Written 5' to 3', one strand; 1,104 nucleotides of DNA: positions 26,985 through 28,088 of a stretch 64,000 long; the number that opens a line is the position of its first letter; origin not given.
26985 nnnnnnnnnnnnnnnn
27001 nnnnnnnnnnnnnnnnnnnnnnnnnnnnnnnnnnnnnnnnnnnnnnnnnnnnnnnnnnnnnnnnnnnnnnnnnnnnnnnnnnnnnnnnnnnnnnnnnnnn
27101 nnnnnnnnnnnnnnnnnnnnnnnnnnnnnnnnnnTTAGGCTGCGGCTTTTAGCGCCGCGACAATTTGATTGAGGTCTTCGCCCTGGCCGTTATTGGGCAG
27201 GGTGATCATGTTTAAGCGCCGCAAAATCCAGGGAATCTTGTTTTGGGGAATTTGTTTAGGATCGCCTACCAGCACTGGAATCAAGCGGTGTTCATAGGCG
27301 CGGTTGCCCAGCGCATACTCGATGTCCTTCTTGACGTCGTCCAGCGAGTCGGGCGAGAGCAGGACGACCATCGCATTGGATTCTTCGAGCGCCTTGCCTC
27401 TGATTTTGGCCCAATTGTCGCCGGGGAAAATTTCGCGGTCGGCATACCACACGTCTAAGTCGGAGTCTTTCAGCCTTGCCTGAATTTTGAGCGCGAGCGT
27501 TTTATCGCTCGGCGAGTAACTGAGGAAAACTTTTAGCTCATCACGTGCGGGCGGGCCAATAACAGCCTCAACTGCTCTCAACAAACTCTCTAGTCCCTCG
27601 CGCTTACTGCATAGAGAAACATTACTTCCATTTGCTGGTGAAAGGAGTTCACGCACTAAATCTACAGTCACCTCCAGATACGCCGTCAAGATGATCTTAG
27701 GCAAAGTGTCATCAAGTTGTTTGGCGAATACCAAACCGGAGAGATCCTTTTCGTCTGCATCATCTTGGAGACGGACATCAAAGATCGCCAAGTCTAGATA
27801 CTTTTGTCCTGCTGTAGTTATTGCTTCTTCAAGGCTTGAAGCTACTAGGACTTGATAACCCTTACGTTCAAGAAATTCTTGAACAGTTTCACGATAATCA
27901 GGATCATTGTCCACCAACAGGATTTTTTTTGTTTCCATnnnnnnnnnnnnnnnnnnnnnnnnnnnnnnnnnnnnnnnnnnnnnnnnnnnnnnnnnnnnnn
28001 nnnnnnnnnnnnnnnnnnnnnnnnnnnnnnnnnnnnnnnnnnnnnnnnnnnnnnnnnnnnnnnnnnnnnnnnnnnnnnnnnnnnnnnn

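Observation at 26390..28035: REC-TIR and stand-alone TIR genes inserted in-line between the two methylmalonyl-CoA mutase subunit genes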

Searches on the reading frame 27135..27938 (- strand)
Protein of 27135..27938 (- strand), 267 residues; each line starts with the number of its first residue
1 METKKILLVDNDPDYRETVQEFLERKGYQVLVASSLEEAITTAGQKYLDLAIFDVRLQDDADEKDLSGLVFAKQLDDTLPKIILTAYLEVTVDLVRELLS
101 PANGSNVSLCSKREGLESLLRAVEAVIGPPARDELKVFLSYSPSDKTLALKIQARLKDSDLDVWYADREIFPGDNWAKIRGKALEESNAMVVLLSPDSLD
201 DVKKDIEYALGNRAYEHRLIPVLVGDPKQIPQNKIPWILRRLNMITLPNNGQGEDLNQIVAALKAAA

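Call 3: search_protein_families(library=pfam, proteins=[window:27135-27938:-], max_evalue=0.01)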
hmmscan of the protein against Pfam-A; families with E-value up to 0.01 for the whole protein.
window:27135-27938:- (267 aa): 5 families
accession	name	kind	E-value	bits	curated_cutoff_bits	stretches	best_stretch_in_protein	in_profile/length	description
PF13676.11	TIR_2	-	2.3e-21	77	28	1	137-258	1-120/122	TIR domain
PF00072.30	Response_reg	-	3.1e-10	40.6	30.2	1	6-89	1-81/111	Response regulator receiver domain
PF10137.14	CAP12-PCTIR_TIR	-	0.00019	21.9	24.7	1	136-204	1-67/119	CAP12/Pycsar effector protein, TIR domain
PF01582.25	TIR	-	0.00075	19.8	21.3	1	142-202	11-71/179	TIR domain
PF23198.2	PDE8A_N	-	0.0093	16.3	29.6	0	5-67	11-74/147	PDE8A-like, N-terminal domain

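Call 4: search_protein_families(library=padloc, proteins=[window:27135-27938:-], max_evalue=0.1)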
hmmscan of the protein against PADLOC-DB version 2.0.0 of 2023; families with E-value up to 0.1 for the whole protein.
window:27135-27938:- (267 aa): 11 families
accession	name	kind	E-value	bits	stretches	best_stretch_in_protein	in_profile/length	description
PDLC02012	SAVED5--SAVED_TIR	-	3.2e-08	31.1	1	136-229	15-109/404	-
PDLC05062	PDC-S66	-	1.1e-06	26.3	1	132-198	146-213/282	-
PDLC00405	SduA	-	1.1e-05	23.1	1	2-131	5-137/323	DUF4263 domain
PDLC04055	PD-T4-6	-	0.00016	18.6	1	3-55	365-417/496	-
PDLC02421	Aga_TIR-PNTD1-PNTD2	-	0.00041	17.6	1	136-263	5-132/430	Class I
PDLC02416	Aga_REase-TIR-PNTD1-PNTD2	-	0.0008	16.2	1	119-224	142-246/572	Class I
PDLC04725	PDC-M60B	-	0.0011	16.9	1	1-57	1-59/158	-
PDLC00664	Effector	-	0.0027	15.8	1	159-263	65-166/174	1TM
PDLC00424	ThsB1|ThsB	-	0.0073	14.1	1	116-205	84-173/234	TIR-like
PDLC00419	ThsB1|ThsB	-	0.0096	13.7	1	133-164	26-57/165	TIR-like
PDLC02403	Aga_TIR-PNTD1-PNTD2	-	0.018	12.1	1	137-264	5-132/443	Class I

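Call 5: search_protein_families(library=ncbifam, proteins=[window:27135-27938:-], max_evalue=0.01)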
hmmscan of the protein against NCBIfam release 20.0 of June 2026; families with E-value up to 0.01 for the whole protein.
window:27135-27938:- (267 aa): 48 families (the best 25 are shown)
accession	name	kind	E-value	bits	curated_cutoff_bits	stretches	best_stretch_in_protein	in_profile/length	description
TIGR03787.1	marine_sort_RR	equivalog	4e-08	33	335.7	1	4-102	1-97/227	proteobacterial dedicated sortase system response regulator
NF041832.1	near_NosP_CTERM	subfamily_domain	1.4e-07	30.9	400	1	2-89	250-338/370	NahK/ErcS family hybrid sensor histidine kinase/response regulator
NF051870.1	NAssimRespRegNtrX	equivalog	1.6e-07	30.6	600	1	4-87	2-84/452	nitrogen assimilation response regulator NtrX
NF033791.1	ActR_PrrA_rreg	equivalog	1.9e-07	31.3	250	1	4-91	2-86/173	ActR/PrrA/RegA family redox response regulator transcription factor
NF053854.1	RespRegPhoBBctds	equivalog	2.4e-07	30.3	270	1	6-79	1-72/225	two-component system response regulator PhoB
NF011695.0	PRK15115.1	equivalog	7.7e-07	28.2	763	1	3-89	6-89/445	two-component system response regulator GlrR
NF007689.0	PRK10365.1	equivalog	1.1e-06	27.8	760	1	5-91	7-90/441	sigma-54-dependent response regulator transcription factor ZraR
TIGR02154.1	PhoB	equivalog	3e-06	26.7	296.2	1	3-89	2-87/226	phosphate regulon transcriptional regulator PhoB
NF041733.1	resp_reg_CseB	equivalog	3.6e-06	26.5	350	1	5-98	2-90/228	two-component system response regulator CseB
NF045717.1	DVU0259_DivK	exception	4.1e-06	27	160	1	3-64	2-63/117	DVU0259 family response regulator domain-containing protein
NF008469.0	PRK11361.1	equivalog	4.4e-06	25.6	714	1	3-92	4-90/461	acetoacetate metabolism transcriptional regulator AtoC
NF007005.1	PRK09468.1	equivalog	5.6e-06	25.9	331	1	2-89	2-86/237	osmolarity response regulator transcription factor OmpR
NF008199.0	PRK10955.1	equivalog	7.1e-06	26.1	341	1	4-86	2-79/232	envelope stress response regulator transcription factor CpxR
NF012227.0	AdeR_RR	equivalog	8.5e-06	25.4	340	1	3-96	11-99/239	efflux system response regulator transcription factor AdeR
NF047793.1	ResRegPgtA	equivalog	1.2e-05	24.3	650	1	2-90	4-89/414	two-component system response regulator PgtA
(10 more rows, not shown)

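Call 8: find_homologous_proteins(query=window:27135-27938:-)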
Query window:27135-27938:- (267 aa): 87 proteins with E <= 0.001 among 3019 candidates.
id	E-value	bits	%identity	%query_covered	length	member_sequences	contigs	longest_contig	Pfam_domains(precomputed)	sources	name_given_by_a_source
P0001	6.1e-168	575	100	100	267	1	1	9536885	PF13676.12,PF00072.31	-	-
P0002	2.5e-94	334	62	100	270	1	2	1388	PF01582.26,PF13676.12,PF00072.31,PF10137.15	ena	-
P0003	2.9e-90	320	61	100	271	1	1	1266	PF13676.12,PF00072.31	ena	-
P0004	1.9e-89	318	61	100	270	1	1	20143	PF13676.12,PF00072.31,PF10137.15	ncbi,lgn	-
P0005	5.3e-89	316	60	100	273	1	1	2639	PF13676.12,PF00072.31,PF10137.15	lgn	-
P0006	1.8e-86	308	60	100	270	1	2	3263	PF01582.26,PF13676.12,PF00072.31,PF10137.15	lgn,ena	-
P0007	8.9e-86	306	59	100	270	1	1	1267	PF13676.12,PF00072.31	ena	-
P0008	2.7e-75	271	54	99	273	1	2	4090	PF01582.26,PF13676.12,PF00072.31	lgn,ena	-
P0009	7.4e-70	253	49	100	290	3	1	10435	PF13676.12,PF00072.31,PF10137.15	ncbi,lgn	-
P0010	5.6e-48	182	62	57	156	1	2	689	PF13676.12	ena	-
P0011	5.1e-39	152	54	51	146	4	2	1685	PF01582.26,PF13676.12,PF10137.15,PF08937.17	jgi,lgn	jgi:hypothetical protein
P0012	2.8e-33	134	53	51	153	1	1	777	PF01582.26,PF13676.12,PF08937.17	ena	-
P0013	4.0e-33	133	54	48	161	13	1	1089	PF01582.26,PF13676.12,PF10137.15,PF08937.17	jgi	jgi:hypothetical protein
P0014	1.9e-32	131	54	49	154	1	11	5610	PF01582.26,PF13676.12,PF08937.17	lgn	-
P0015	3.0e-30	124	58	42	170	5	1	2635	PF13676.12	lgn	-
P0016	7.5e-30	122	50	50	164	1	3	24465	PF01582.26,PF13676.12,PF10137.15,PF08937.17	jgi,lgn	jgi:hypothetical protein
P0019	6.5e-28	116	46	52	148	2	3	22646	PF13676.12,PF08937.17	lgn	-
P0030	5.0e-23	100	49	42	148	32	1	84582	PF01582.26,PF13676.12,PF10137.15,PF08937.17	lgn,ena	-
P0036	1.4e-21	95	43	55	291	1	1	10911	PF20712.3,PF00072.31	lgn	-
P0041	1.4e-20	92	45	50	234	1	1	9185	PF20712.3,PF00072.31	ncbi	-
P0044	2.2e-20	91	47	46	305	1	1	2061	PF00072.31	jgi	jgi:CheY-like chemotaxis protein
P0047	3.9e-20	91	47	46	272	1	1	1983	PF20990.3,PF20712.3,PF00072.31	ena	-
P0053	1.3e-19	89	49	46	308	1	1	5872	PF00072.31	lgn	-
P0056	3.1e-19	88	46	46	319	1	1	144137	PF20712.3,PF00072.31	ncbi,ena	-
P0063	8.8e-19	86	38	51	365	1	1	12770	PF01582.26,PF00196.26,PF13676.12,PF08281.19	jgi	jgi:DNA-binding NarL/FixJ family response regulator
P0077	2.6e-16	78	33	75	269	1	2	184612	PF01582.26,PF13676.12,PF00072.31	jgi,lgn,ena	jgi:CheY-like chemotaxis protein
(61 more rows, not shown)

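Call 10: find_encoding_contigs(protein=P0004, flank=10000, max_places=4)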
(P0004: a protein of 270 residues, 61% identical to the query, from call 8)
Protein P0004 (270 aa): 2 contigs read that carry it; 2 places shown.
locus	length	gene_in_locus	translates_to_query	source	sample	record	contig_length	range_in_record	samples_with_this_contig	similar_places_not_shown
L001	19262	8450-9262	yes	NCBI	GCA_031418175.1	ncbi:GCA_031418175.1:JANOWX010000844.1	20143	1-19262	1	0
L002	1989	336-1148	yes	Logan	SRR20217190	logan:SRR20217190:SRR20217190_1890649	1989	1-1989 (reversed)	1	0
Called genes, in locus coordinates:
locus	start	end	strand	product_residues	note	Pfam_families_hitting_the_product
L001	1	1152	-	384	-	?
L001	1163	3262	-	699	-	PF00082:Peptidase_S8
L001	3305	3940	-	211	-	-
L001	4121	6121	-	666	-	PF02129:Peptidase_S15, PF08530:PepX_C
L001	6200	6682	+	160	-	-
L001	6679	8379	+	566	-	PF01642:MM_CoA_mutase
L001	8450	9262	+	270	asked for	PF00072:Response_reg, PF10137:CAP12-PCTIR_TIR (faint), PF13676:TIR_2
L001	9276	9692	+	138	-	PF01582:TIR (faint), PF13676:TIR_2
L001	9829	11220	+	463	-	PF00675:Peptidase_M16, PF05193:Peptidase_M16_C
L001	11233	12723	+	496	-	PF00675:Peptidase_M16, PF05193:Peptidase_M16_C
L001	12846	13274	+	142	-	PF02310:B12-binding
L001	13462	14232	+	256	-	PF18912:DZR_2, PF00156:Pribosyltran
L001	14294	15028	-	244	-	-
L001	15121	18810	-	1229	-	PF13620:CarboxypepD_reg, PF17210:SdrD_B (weak), PF22904:NOMO1-like_2nd (faint), PF25183:OMP_b-brl_4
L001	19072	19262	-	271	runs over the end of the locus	PF07291:MauE (weak)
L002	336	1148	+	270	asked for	PF00072:Response_reg, PF10137:CAP12-PCTIR_TIR (faint), PF13676:TIR_2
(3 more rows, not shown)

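Call 11: find_encoding_contigs(protein=P0009, flank=10000, max_places=4)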
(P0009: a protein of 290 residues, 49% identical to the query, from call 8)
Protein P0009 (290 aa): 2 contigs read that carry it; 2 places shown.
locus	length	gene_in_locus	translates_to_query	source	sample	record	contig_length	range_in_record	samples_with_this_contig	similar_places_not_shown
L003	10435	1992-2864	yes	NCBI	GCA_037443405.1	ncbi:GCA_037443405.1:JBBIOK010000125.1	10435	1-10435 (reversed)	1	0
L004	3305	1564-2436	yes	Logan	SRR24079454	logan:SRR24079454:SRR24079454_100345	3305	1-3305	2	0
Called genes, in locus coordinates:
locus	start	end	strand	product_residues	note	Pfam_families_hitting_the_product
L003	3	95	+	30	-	?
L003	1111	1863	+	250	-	PF01642:MM_CoA_mutase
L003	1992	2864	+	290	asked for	PF00072:Response_reg, PF10137:CAP12-PCTIR_TIR (faint), PF13676:TIR_2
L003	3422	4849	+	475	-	PF00675:Peptidase_M16, PF05193:Peptidase_M16_C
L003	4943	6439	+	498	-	PF00675:Peptidase_M16, PF05193:Peptidase_M16_C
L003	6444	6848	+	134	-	PF02310:B12-binding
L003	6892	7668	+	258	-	PF02661:Fic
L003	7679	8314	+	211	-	PF00378:ECH_1, PF16113:ECH_2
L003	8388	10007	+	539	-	PF08450:SGL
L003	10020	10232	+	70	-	PF00291:PALP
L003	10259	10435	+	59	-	?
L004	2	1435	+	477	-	?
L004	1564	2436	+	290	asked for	PF00072:Response_reg, PF10137:CAP12-PCTIR_TIR (faint), PF13676:TIR_2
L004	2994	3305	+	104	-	?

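Call 12: find_encoding_contigs(protein=P0077, flank=10000, max_places=4)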
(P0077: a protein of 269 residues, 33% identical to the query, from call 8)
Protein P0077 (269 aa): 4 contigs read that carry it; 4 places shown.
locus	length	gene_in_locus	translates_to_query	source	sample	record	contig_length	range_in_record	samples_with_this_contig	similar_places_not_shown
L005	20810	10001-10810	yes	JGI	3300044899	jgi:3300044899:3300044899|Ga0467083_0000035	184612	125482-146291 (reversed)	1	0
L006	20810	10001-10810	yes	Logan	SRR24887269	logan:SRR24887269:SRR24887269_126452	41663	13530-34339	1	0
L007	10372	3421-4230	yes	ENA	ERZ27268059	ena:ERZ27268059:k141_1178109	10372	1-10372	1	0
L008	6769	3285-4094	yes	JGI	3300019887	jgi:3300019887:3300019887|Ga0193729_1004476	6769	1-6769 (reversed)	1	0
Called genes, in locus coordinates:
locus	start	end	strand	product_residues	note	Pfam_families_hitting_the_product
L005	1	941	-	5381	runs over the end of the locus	PF23981:DUF7305, PF09136:Glucodextran_B, PF22352:K319L-like_PKD, PF22352:K319L-like_PKD, PF00754:F5_F8_type_C, PF00801:PKD, PF18911:PKD_4, PF17517:IgGFc_binding, +14 more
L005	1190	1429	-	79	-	PF00158:Sigma54_activat, PF14532:Sigma54_activ_2 (weak)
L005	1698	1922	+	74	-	PF08681:TacA1 (weak)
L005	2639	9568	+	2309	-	PF00989:PAS, PF13426:PAS_9, PF13185:GAF_2, PF01590:GAF, PF13185:GAF_2, PF01590:GAF, PF13185:GAF_2, PF01590:GAF, +16 more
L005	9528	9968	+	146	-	PF00072:Response_reg (weak)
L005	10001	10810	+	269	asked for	PF00072:Response_reg, PF01582:TIR (weak), PF13676:TIR_2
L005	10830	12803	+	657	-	PF00072:Response_reg, PF19974:TCAD9 (faint), PF00486:Trans_reg_C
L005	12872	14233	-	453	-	PF01177:Asp_Glu_race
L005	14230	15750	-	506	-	PF00710:Asparaginase, PF17763:Asparaginase_C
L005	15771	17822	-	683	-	PF14516:AAA_35 (weak), PF00710:Asparaginase, PF17763:Asparaginase_C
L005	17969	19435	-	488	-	PF13676:TIR_2, PF14516:AAA_35 (faint)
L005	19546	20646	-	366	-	PF01582:TIR, PF13676:TIR_2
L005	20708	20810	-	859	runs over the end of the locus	PF02026:RyR (faint)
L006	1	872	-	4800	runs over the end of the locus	?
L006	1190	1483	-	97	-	PF00158:Sigma54_activat, PF14532:Sigma54_activ_2 (weak)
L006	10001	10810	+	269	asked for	PF00072:Response_reg, PF01582:TIR (weak), PF13676:TIR_2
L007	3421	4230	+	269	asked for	PF00072:Response_reg, PF01582:TIR (weak), PF13676:TIR_2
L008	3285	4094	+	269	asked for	PF00072:Response_reg, PF01582:TIR (weak), PF13676:TIR_2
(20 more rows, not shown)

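Call 14: find_related_loci(query=window:27135-27938:-, collection=genome_contigs, flank=10000)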
Query window:27135-27938:- (267 aa) in genome_contigs; peptide patterns used: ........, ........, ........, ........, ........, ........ (x = any residue, [..] = any of these).
188 stretches matched a pattern; 19 encode a relative of the query (tblastn E <= 1e-3); 19 distinct loci.
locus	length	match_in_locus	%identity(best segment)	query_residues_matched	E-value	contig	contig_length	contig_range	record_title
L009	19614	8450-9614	60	1-260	3e-94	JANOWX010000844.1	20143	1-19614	MAG: Acidobacteriota bacterium isolate VAR_35_metabat_317 VAR_35_k141_5409943, whole genome shotgun sequence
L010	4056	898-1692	50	135-267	2e-37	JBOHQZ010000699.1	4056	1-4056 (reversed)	MAG: bacterium isolate SD8033_maxbin2.bin.2_sub NODE_9982_length_4056_cov_3.164164, whole genome shotgun sequence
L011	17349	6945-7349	46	135-267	4e-37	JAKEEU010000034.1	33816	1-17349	MAG: candidate division KSB1 bacterium isolate PMV_1_maxbin.001 PMV_1_maxbin.001.k101_144512, whole genome shotgun seque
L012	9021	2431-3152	47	132-267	3e-37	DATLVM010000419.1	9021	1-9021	MAG TPA_asm: Pyrinomonadaceae bacterium isolate SMAG_U13192 k141_597093, whole genome shotgun sequence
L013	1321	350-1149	52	132-255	3e-36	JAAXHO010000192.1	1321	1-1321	MAG: Candidatus Poribacteria bacterium isolate Plut_88891 unfiltered_Plut_88891_genomic_contig_1038874, whole genome sho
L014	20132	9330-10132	53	134-253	3e-35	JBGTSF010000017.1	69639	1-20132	MAG: Pyrinomonadaceae bacterium isolate WDNA12_bin.25.strict NODE_17_length_69639_cov_5.037925, whole genome shotgun seq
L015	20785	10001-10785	47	132-267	4e-35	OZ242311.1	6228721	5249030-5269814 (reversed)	MAG: Candidatus Latescibacterota bacterium isolate bccf755e-c1ee-4055-8c2e-878efcd7d1d4 genome assembly, chromosome: 1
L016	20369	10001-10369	52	135-255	3e-35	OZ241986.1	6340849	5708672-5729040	MAG: Candidatus Latescibacterota bacterium isolate 0d522d25-140f-41b3-910f-d932058e053c genome assembly, chromosome: 1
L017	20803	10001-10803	50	132-255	2e-34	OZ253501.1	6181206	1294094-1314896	MAG: Candidatus Latescibacterota bacterium isolate f485d00f-16df-4488-a4d1-ddfd292eb512 genome assembly, chromosome: 1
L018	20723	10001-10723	49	133-254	5e-32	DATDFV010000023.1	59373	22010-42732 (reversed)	MAG TPA_asm: Pyrinomonadaceae bacterium isolate SMAG_U235 k141_384581, whole genome shotgun sequence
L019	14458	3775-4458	45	129-260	4e-30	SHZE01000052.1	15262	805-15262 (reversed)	MAG: Deltaproteobacteria bacterium isolate Baikal-deep-G137 BACOMB-C18701, whole genome shotgun sequence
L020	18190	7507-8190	43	129-267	5e-29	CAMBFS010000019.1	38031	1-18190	MAG: Klebsiella pneumoniae isolate TH-08apr19-175 genome assembly, contig: TH-08apr19-C2665, whole genome shotgun sequen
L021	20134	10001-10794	44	133-267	1e-28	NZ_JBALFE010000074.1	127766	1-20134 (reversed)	MAG: Nostoc sp. isolate P943 bin 5 NODE_30_length_127766_cov_55.284403, whole genome shotgun sequence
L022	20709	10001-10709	38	135-266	7e-26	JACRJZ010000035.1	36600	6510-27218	MAG: Verrucomicrobia bacterium isolate NC_groundwater_1842_Pr3_B-0.1um_64_53 SR-2_scaffold_141_864082, whole genome shot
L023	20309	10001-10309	39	137-242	2e-22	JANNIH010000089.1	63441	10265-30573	MAG: Holophagales bacterium isolate SOY_6_C_metabat_145 SOY_6_C_k141_2494519, whole genome shotgun sequence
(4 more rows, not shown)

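Call 18: find_encoding_contigs(protein=P0030, flank=8000, max_places=3)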
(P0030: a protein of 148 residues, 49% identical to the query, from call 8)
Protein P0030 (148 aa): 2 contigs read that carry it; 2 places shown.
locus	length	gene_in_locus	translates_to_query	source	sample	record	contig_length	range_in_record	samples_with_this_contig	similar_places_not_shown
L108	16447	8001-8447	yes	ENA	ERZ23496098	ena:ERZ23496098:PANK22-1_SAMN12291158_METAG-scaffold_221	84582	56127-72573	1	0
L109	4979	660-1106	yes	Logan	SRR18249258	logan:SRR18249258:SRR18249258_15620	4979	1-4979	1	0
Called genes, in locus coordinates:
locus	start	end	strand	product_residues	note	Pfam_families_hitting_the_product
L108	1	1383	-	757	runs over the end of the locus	PF00754:F5_F8_type_C (faint), PF22633:F5_F8_type_C_2 (weak), PF13585:CHU_C (faint), PF13860:FlgD_ig (weak)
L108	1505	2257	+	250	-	PF01551:Peptidase_M23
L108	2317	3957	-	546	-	PF00118:Cpn60_TCP1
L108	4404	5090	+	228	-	PF21948:LplA-B_cat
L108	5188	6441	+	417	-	PF00180:Iso_dh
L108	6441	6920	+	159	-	PF01967:MoaC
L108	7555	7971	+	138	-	PF08937:ThsB_TIR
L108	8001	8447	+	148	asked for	PF01582:TIR (weak), PF08937:ThsB_TIR, PF10137:CAP12-PCTIR_TIR (weak), PF13676:TIR_2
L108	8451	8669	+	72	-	-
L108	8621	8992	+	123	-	PF01844:HNH, PF14279:HNH_5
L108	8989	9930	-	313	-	PF00701:DHDPS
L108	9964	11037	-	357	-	PF01266:DAO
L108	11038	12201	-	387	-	PF00701:DHDPS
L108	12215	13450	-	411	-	PF00936:BMC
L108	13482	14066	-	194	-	PF00936:BMC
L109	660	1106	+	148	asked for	PF01582:TIR (weak), PF08937:ThsB_TIR, PF10137:CAP12-PCTIR_TIR (weak), PF13676:TIR_2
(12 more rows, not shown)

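Call 19: find_encoding_contigs(protein=P0016, flank=8000, max_places=3)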
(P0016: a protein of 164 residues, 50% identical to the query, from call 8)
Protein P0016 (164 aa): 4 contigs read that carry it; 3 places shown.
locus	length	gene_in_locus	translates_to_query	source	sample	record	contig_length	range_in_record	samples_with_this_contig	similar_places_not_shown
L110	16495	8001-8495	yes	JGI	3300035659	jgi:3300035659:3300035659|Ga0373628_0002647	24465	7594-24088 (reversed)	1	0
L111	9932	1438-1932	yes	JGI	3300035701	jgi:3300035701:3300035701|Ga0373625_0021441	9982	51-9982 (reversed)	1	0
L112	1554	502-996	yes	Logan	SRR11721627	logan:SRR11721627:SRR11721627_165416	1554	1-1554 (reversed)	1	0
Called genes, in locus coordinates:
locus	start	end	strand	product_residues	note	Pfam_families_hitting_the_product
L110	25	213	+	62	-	-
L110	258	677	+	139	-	-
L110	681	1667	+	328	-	PF00119:ATP-synt_A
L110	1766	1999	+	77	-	PF00137:ATP-synt_C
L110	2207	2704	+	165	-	PF00430:ATP-synt_B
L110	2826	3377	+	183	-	PF00213:OSCP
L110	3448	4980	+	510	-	PF02874:ATP-synt_ab_N, PF00006:ATP-synt_ab, PF00306:ATP-synt_ab_C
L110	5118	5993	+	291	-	PF00231:ATP-synt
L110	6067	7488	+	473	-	PF02874:ATP-synt_ab_N, PF00006:ATP-synt_ab, PF22919:ATP-synt_VA_C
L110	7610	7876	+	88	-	PF02823:ATP-synt_DE_N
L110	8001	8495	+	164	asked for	PF01582:TIR, PF08937:ThsB_TIR, PF10137:CAP12-PCTIR_TIR (weak), PF13676:TIR_2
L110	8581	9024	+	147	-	PF01582:TIR (weak), PF13676:TIR_2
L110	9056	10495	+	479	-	PF20695:UbiD_N, PF01977:UbiD, PF20696:UbiD_C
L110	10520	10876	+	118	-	PF01909:NTP_transf_2, PF18765:Polbeta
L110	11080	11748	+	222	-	-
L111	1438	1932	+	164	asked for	PF01582:TIR, PF08937:ThsB_TIR, PF10137:CAP12-PCTIR_TIR (weak), PF13676:TIR_2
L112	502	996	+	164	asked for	PF01582:TIR, PF08937:ThsB_TIR, PF10137:CAP12-PCTIR_TIR (weak), PF13676:TIR_2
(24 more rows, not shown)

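Call 20: find_encoding_contigs(protein=P0019, flank=8000, max_places=3)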
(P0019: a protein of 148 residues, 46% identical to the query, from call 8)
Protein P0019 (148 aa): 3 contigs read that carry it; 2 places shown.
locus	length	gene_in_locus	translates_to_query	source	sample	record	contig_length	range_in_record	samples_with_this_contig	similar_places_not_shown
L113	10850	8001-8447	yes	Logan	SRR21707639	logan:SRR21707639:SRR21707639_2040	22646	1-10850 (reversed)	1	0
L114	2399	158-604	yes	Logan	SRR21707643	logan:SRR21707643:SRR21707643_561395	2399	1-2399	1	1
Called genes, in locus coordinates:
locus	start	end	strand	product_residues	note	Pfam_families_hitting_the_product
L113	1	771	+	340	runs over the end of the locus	PF01075:Glyco_transf_9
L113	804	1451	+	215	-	PF01300:Sua5_yciO_yrdC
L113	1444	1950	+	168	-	PF01451:LMWPc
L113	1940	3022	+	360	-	PF01075:Glyco_transf_9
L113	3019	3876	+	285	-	PF11306:DUF3108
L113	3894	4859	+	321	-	-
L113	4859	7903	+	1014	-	PF21445:ADDB_N (weak), PF12705:PDDEXK_1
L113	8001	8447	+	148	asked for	PF13676:TIR_2, PF08937:ThsB_TIR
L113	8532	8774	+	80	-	-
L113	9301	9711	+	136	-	PF01582:TIR (weak), PF13676:TIR_2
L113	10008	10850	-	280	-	?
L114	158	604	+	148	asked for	PF13676:TIR_2, PF08937:ThsB_TIR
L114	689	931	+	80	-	-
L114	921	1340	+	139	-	PF01850:PIN (weak), PF13470:PIN_3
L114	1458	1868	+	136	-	PF01582:TIR (weak), PF13676:TIR_2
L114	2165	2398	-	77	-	?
